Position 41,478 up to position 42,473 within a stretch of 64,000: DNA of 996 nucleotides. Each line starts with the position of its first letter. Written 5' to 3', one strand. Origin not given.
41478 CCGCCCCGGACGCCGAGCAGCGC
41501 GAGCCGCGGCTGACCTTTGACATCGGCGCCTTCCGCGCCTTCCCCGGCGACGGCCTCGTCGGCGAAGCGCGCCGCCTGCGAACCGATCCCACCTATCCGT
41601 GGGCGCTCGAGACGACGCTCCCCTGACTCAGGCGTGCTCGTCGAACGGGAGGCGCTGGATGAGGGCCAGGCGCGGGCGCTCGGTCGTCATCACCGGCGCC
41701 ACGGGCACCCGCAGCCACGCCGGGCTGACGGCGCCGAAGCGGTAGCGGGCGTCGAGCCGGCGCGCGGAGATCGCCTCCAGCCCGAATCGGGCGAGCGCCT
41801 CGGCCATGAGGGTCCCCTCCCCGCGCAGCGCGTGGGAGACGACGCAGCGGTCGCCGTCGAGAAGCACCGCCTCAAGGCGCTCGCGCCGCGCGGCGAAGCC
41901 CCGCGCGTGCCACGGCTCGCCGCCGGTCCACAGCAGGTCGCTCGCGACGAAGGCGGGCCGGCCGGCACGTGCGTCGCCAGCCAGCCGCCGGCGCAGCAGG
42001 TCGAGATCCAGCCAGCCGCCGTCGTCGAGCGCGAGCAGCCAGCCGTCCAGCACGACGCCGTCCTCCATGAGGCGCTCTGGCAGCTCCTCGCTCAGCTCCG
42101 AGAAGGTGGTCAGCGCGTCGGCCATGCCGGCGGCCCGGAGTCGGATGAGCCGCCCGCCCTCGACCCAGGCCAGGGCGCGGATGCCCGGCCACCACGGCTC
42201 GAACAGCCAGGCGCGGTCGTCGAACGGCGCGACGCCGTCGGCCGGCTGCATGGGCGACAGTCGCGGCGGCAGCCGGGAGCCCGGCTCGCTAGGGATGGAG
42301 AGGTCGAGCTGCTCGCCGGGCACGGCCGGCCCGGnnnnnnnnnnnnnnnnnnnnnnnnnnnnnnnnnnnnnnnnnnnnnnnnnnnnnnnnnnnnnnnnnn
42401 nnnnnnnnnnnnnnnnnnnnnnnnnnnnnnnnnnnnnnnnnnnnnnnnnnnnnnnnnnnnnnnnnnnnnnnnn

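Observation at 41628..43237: Ku is followed by a ligase-like ORF lacking all catalytic lysines (putative pseudo-ligase NHEJ partner)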

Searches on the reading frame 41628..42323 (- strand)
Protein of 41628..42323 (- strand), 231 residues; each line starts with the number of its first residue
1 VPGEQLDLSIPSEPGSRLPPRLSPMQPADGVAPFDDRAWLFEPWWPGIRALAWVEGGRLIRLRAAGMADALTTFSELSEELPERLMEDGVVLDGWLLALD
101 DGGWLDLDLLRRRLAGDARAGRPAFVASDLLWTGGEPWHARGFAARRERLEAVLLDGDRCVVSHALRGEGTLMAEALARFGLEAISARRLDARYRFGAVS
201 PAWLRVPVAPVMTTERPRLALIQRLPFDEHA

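Call 3: search_protein_families(library=pfam, proteins=[window:41628-42323:-], max_evalue=0.1)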
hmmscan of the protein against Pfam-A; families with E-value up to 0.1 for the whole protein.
window:41628-42323:- (231 aa): 1 family
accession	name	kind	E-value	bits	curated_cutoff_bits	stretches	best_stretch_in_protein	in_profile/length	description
PF01068.26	DNA_ligase_A_M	-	0.00049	20.3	26.2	1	33-205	16-202/204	ATP dependent DNA ligase domain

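Call 4: search_protein_families(library=ncbifam, proteins=[window:41628-42323:-], max_evalue=0.1)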
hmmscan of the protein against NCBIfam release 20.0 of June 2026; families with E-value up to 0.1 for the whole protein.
window:41628-42323:- (231 aa): 8 families
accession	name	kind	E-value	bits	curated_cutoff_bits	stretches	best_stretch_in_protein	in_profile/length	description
NF007210.0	PRK09632.1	equivalog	5.4e-25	87.8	989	1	16-206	472-657/781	ATP-dependent DNA ligase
TIGR02779.1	NHEJ_ligase_lig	equivalog_domain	8.9e-18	64.5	227.75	1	25-205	3-182/302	non-homologous end-joining DNA ligase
NF005796.0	PRK07636.1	subfamily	8.9e-15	54.6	337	1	22-206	3-184/275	ATP-dependent DNA ligase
TIGR02776.1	NHEJ_ligase_prk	equivalog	3.6e-13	49.2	373.2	1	38-206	6-175/587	DNA ligase D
NF004628.0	PRK05972.1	subfamily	1.2e-11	43.5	895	1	19-205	241-425/870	ATP-dependent DNA ligase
NF006078.0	PRK08224.1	equivalog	2.5e-11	43.1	296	1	20-197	7-190/350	ATP-dependent DNA ligase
TIGR04120.1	DNA_lig_bact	equivalog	8.3e-09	35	400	1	26-210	210-400/526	cisplatin damage response ATP-dependent DNA ligase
NF006701.0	PRK09247.1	equivalog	2.3e-07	30.1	543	1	34-169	222-364/540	ATP-dependent DNA ligase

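Call 5: find_homologous_proteins(query=window:41628-42323:-, max_evalue=0.001)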
Query window:41628-42323:- (231 aa): 1290 proteins with E <= 0.001 among 8000 candidates; the best 120 are listed.
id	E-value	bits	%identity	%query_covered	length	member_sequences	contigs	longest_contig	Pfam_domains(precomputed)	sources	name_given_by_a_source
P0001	2.9e-142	490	97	100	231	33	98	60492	-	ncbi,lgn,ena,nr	ncbi:MAG TPA: hypothetical protein VFH79_01480 [Candidatus Limnocylindria bacterium]|nr:hypothetical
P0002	2.5e-130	451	90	99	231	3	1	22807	-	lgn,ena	-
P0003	1.1e-129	449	88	100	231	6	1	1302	PF01068.27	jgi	jgi:bifunctional non-homologous end joining protein LigD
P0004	5.1e-128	444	87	100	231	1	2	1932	-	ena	-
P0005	6.5e-128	443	87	100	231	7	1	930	-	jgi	jgi:bifunctional non-homologous end joining protein LigD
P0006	3.2e-126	438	86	100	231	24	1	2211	-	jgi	jgi:bifunctional non-homologous end joining protein LigD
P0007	2.7e-122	425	86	99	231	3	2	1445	-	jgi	jgi:bifunctional non-homologous end joining protein LigD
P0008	7.9e-120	417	83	99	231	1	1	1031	-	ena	-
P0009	1.4e-118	413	82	99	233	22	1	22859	-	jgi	jgi:bifunctional non-homologous end joining protein LigD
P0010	1.7e-118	413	83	99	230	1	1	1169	-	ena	-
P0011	3.3e-118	412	81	100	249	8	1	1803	-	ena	-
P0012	2.2e-116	406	82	98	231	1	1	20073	-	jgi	-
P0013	2.8e-116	405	81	100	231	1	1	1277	-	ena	-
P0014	1.1e-115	403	78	100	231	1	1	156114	-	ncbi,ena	-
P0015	1.2e-114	400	79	99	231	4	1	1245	-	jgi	jgi:bifunctional non-homologous end joining protein LigD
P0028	3.5e-112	392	78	100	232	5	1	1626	PF01068.27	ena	-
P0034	1.8e-111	390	78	98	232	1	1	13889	PF01068.27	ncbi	ncbi:MAG: hypothetical protein ACR2GO_01405 [Candidatus Limnocylindria bacterium]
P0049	6.0e-110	385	79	99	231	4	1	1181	PF01068.27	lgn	-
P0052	8.2e-110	384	77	100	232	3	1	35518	PF01068.27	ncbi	ncbi:MAG: hypothetical protein ACT4OQ_05760 [Chloroflexota bacterium]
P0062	1.2e-108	380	77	100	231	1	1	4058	PF01068.27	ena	-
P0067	1.6e-108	380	79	98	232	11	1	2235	PF01068.27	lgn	-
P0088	1.4e-107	377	76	99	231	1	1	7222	PF01068.27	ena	-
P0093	1.7e-107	377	76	99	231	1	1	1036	PF01068.27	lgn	-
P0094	1.7e-107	376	78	98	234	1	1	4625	PF01068.27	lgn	-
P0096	2.2e-107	376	76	100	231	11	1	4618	PF01068.27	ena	-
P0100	3.6e-107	375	77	99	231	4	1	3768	PF01068.27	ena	-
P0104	6.6e-107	375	74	100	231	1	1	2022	PF01068.27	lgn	-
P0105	6.6e-107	375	75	98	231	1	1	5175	PF01068.27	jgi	-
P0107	8.5e-107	374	75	100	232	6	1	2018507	PF01068.27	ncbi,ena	-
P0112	1.3e-106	374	76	100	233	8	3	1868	PF01068.27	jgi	jgi:bifunctional non-homologous end joining protein LigD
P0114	1.9e-106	373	76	100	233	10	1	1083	PF01068.27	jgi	jgi:bifunctional non-homologous end joining protein LigD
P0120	2.8e-106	373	75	99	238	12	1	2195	PF01068.27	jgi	jgi:bifunctional non-homologous end joining protein LigD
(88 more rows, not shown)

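Call 6: search_solved_structures(query=window:41628-42323:-, max_evalue=1, show_alignments=3)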
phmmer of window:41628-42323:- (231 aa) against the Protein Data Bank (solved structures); distinct sequences matched with E-value up to 1: 11.
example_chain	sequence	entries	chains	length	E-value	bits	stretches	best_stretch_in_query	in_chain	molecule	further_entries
6nhx_A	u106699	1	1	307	6.9e-13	51.9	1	22-205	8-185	ATP-dependent DNA ligase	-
6nhz_A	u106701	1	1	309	6.9e-13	51.9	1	22-205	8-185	ATP-dependent DNA ligase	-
1vs0_A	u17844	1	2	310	1.2e-12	51.1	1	22-205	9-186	Putative DNA ligase-like protein Rv0938/MT0965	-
2cfm_A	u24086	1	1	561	0.00038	23.3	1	41-207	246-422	THERMOSTABLE DNA LIGASE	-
9df9_A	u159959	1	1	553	0.00062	22.6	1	41-207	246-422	DNA ligase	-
3rr5_A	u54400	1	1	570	0.00096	22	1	41-207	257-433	DNA ligase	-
9dfa_A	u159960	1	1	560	0.0021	20.9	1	41-207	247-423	DNA ligase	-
4eq5_A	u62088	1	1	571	0.033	16.9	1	41-207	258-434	DNA ligase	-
5ovj_A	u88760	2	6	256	0.049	16.4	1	114-169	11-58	3-oxoacyl-[acyl-carrier-protein] reductase FabG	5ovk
5ovl_A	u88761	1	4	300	0.059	16.1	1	114-168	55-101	3-oxoacyl-[acyl-carrier-protein] reductase FabG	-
8f8u_A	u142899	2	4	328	0.5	13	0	59-130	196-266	Bifunctional ligase/repressor BirA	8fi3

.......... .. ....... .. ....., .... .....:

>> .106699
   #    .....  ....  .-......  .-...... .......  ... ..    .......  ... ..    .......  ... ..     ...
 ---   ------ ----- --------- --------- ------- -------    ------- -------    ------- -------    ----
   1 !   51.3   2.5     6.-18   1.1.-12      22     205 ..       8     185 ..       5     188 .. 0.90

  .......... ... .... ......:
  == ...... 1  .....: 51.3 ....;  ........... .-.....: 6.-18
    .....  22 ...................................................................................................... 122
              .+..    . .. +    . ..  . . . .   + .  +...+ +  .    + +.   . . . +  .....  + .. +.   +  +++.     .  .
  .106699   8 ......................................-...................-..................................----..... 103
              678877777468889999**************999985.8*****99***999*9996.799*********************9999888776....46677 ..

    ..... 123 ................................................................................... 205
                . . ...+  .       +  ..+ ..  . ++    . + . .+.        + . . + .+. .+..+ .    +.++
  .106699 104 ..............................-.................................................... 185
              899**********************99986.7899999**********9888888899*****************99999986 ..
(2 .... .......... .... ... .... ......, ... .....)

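Call 9: find_encoding_contigs(protein=window:41628-42323:-, flank=10000, max_places=3)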
Protein window:41628-42323:- (231 aa): 13 contigs read that carry it; 3 places shown.
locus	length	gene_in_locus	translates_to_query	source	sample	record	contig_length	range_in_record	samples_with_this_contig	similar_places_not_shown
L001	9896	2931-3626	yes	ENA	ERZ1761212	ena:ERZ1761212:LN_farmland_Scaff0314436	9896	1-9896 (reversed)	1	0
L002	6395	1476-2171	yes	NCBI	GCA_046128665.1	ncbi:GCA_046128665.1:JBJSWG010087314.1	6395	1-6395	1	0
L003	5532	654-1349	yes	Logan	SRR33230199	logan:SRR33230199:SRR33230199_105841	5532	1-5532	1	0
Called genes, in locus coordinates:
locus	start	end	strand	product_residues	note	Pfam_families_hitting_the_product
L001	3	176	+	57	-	?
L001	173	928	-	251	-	-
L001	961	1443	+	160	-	PF02566:OsmC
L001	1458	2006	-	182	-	PF00072:Response_reg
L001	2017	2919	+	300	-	PF02735:Ku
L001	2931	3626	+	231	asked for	-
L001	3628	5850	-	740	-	PF04932:Wzy_C, PF07719:TPR_2 (faint)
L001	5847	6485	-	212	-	PF01928:CYTH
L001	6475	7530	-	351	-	PF08279:HTH_11 (weak), PF13280:WYL, PF25583:WCX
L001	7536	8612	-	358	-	PF01699:Na_Ca_ex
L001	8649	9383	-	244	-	-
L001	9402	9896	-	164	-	?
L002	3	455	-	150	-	PF00072:Response_reg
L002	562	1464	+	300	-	PF02735:Ku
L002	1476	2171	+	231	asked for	-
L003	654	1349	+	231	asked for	-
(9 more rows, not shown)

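Call 10: find_encoding_contigs(protein=P0107, flank=10000, max_places=2)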
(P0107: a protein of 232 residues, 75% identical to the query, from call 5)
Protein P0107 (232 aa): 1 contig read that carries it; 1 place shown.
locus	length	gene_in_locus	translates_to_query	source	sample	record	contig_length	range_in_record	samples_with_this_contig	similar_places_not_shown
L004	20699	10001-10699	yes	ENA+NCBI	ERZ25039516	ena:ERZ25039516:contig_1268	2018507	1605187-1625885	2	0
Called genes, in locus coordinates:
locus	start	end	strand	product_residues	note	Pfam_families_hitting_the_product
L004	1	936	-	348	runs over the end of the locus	PF00483:NTP_transferase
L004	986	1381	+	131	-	-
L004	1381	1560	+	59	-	-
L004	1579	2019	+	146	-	PF08922:DUF1905, PF13376:OmdA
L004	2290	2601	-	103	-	-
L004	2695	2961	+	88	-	PF00477:LEA_5, PF10685:KGG (faint)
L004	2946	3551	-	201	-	PF00174:Oxidored_molyb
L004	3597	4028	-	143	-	-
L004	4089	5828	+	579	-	PF04675:DNA_ligase_A_N, PF01068:DNA_ligase_A_M, PF04679:DNA_ligase_A_C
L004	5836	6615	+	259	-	PF01209:Ubie_methyltran, PF13489:Methyltransf_23, PF13847:Methyltransf_31, PF08241:Methyltransf_11, PF08242:Methyltransf_12, PF13649:Methyltransf_25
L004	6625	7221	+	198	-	PF20660:DUF6812 (faint)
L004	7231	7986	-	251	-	-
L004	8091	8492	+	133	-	PF02566:OsmC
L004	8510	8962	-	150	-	PF00072:Response_reg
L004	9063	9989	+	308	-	PF02735:Ku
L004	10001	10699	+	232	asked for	PF01068:DNA_ligase_A_M (weak)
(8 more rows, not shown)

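Call 20: predict_structure(alignment_id=A1)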
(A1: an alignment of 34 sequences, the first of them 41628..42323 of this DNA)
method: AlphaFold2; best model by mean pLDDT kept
length: 231 residues; sequences in the alignment: 34
mean_pLDDT: 34.8   pTM: 0.25
mean pLDDT of the five models: 34.8, 33.8, 33.4, 32.6, 32.4
residues with pLDDT >= 90: 0; 70-90: 0; 50-70: 12; < 50: 219
segments of 3 or more residues with pLDDT < 50: 1-105, 122-231
pLDDT, mean of each block of 10 residues (from residue 1): 27 30 31 33 30 37 40 41 33 33 46 51 38 36 45 37 27 37 34 32 33 26 25 30
secondary structure, 60 per line:
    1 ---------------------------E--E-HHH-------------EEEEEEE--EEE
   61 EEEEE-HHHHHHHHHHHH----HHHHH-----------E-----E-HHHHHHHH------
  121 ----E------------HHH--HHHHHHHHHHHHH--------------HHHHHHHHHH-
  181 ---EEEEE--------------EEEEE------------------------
elements in order: E49-55 E58-65 H67-78 H83-87 H107-114 H143-155 H170-179 E184-188 E203-207

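Call 23: find_related_loci(query=A1, collection=genome_contigs, flank=10000)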
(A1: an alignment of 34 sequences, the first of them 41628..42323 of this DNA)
Query A1 (231 aa) in genome_contigs; peptide patterns used: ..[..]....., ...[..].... (x = any residue, [..] = any of these).
224 stretches matched a pattern; 141 encode a relative of the query (tblastn E <= 1e-3); the best 80 are kept; 80 distinct loci.
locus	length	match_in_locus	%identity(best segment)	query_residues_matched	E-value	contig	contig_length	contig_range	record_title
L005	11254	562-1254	96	1-231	6e-140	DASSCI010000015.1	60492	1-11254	MAG TPA_asm: Candidatus Limnocylindria bacterium isolate SMAG_U917 k141_1948606, whole genome shotgun sequence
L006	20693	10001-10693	95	1-231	1e-125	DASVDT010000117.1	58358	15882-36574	MAG TPA_asm: Candidatus Limnocylindria bacterium isolate SMAG_U2040 k141_1611607, whole genome shotgun sequence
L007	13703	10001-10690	78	1-230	9e-115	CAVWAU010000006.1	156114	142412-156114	MAG: uncultured Chloroflexia bacterium isolate MFD05454.bin.3.409 genome assembly, contig: contig_3467, whole genome sho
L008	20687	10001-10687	77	1-229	1e-112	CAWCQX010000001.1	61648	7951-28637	MAG: uncultured Chloroflexia bacterium isolate MFD05176.bin.2.62 genome assembly, contig: contig_102558, whole genome sh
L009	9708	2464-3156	80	1-231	1e-112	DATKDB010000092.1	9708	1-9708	MAG TPA_asm: Candidatus Binatia bacterium isolate SMAG_U14461 k141_375272, whole genome shotgun sequence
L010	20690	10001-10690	77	1-230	2e-112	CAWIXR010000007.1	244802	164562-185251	MAG: uncultured Chloroflexia bacterium isolate MFD05747.bin.1.166 genome assembly, contig: contig_53634, whole genome sh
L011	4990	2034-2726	77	1-231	3e-111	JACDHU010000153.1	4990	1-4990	MAG: Chloroflexi bacterium isolate MGR_bin446 SD2911_NODE_5852_length_4990_cov_2.025910, whole genome shotgun sequence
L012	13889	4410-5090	78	1-227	2e-110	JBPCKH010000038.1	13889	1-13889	MAG: Candidatus Limnocylindria bacterium isolate TH_ant_mag_47 S1Ck127_4130001_flag_0_multi_7.9253_len_13889, whole geno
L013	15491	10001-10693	77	1-231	3e-109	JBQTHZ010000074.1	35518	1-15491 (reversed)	MAG: Chloroflexota bacterium isolate SAR144 c_000000315338, whole genome shotgun sequence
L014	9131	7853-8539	77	1-229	4e-109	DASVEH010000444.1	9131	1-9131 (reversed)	MAG TPA_asm: Candidatus Limnocylindria bacterium isolate SMAG_U2055 k141_1762861, whole genome shotgun sequence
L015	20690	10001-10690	76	1-230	3e-108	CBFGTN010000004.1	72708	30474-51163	MAG TPA_asm: uncultured bacterium isolate SRR28857632_binner23_Refined_42 genome assembly, contig: ERZ27320651.41, whole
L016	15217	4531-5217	75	1-229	6e-108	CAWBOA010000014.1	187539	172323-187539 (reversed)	MAG: uncultured Chloroflexia bacterium isolate MFD09206.bin.2.125 genome assembly, contig: contig_7994, whole genome sho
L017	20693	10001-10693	74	1-231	5e-108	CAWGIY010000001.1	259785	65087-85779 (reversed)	MAG: uncultured Chloroflexia bacterium isolate MFD05747.bin.1.151 genome assembly, contig: contig_13090, whole genome sh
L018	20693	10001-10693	74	1-231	1e-107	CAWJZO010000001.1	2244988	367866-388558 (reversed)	MAG: uncultured Chloroflexia bacterium isolate MFD08497.bin.2.144 genome assembly, contig: contig_34056, whole genome sh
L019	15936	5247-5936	76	1-229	3e-107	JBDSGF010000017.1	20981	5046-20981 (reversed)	MAG: Candidatus Limnocylindria bacterium isolate cluster1_bin.246 k127_41841, whole genome shotgun sequence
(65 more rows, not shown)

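Call 28: search_protein_representatives(protein=window:41628-42323:-)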
Query: 231 residues. Proteins with E-value up to 0.001 (for the whole library): 3758; up to 1e-10: 597; up to 1e-30: 24. The best 150 are listed.
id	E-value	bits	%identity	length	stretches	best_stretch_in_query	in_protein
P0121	3.2e-78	279.0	83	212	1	25-178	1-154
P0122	5.1e-62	225.9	58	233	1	7-228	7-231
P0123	1.3e-59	218.1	75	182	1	1-138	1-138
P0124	3.8e-58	213.2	62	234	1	25-205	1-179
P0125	1.8e-56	207.7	65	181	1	60-226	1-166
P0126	3.2e-52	193.8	50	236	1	4-226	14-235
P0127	1.6e-49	185.0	68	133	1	99-227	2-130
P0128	5.3e-47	176.7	77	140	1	37-143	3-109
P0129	1.1e-41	159.3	46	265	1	1-228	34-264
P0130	7.0e-41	156.7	47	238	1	2-228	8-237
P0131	2.8e-40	154.7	47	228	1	9-226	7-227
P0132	1.6e-39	152.2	47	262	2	3-123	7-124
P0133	2.5e-38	148.4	76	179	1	120-214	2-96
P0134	2.8e-38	148.2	48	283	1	30-227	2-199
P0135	2.3e-37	145.2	46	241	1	11-228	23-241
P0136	7.3e-37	143.5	47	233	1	20-227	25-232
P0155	1.2e-22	97.0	38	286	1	11-228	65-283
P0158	3.1e-21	92.4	38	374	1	9-210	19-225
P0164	4.7e-20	88.5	44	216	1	18-208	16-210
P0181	2.5e-18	82.9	40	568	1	16-208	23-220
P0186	3.8e-18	82.3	38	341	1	13-209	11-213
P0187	4.5e-18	82.0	34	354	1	12-207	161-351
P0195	1.0e-17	80.8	39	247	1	4-228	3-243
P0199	2.1e-17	79.8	36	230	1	20-209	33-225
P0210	5.2e-17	78.5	34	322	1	19-208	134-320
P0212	5.4e-17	78.5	38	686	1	10-209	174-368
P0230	2.9e-16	76.1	35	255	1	13-209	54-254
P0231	2.9e-16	76.1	45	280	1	8-211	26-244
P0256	1.2e-15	74.1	37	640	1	15-208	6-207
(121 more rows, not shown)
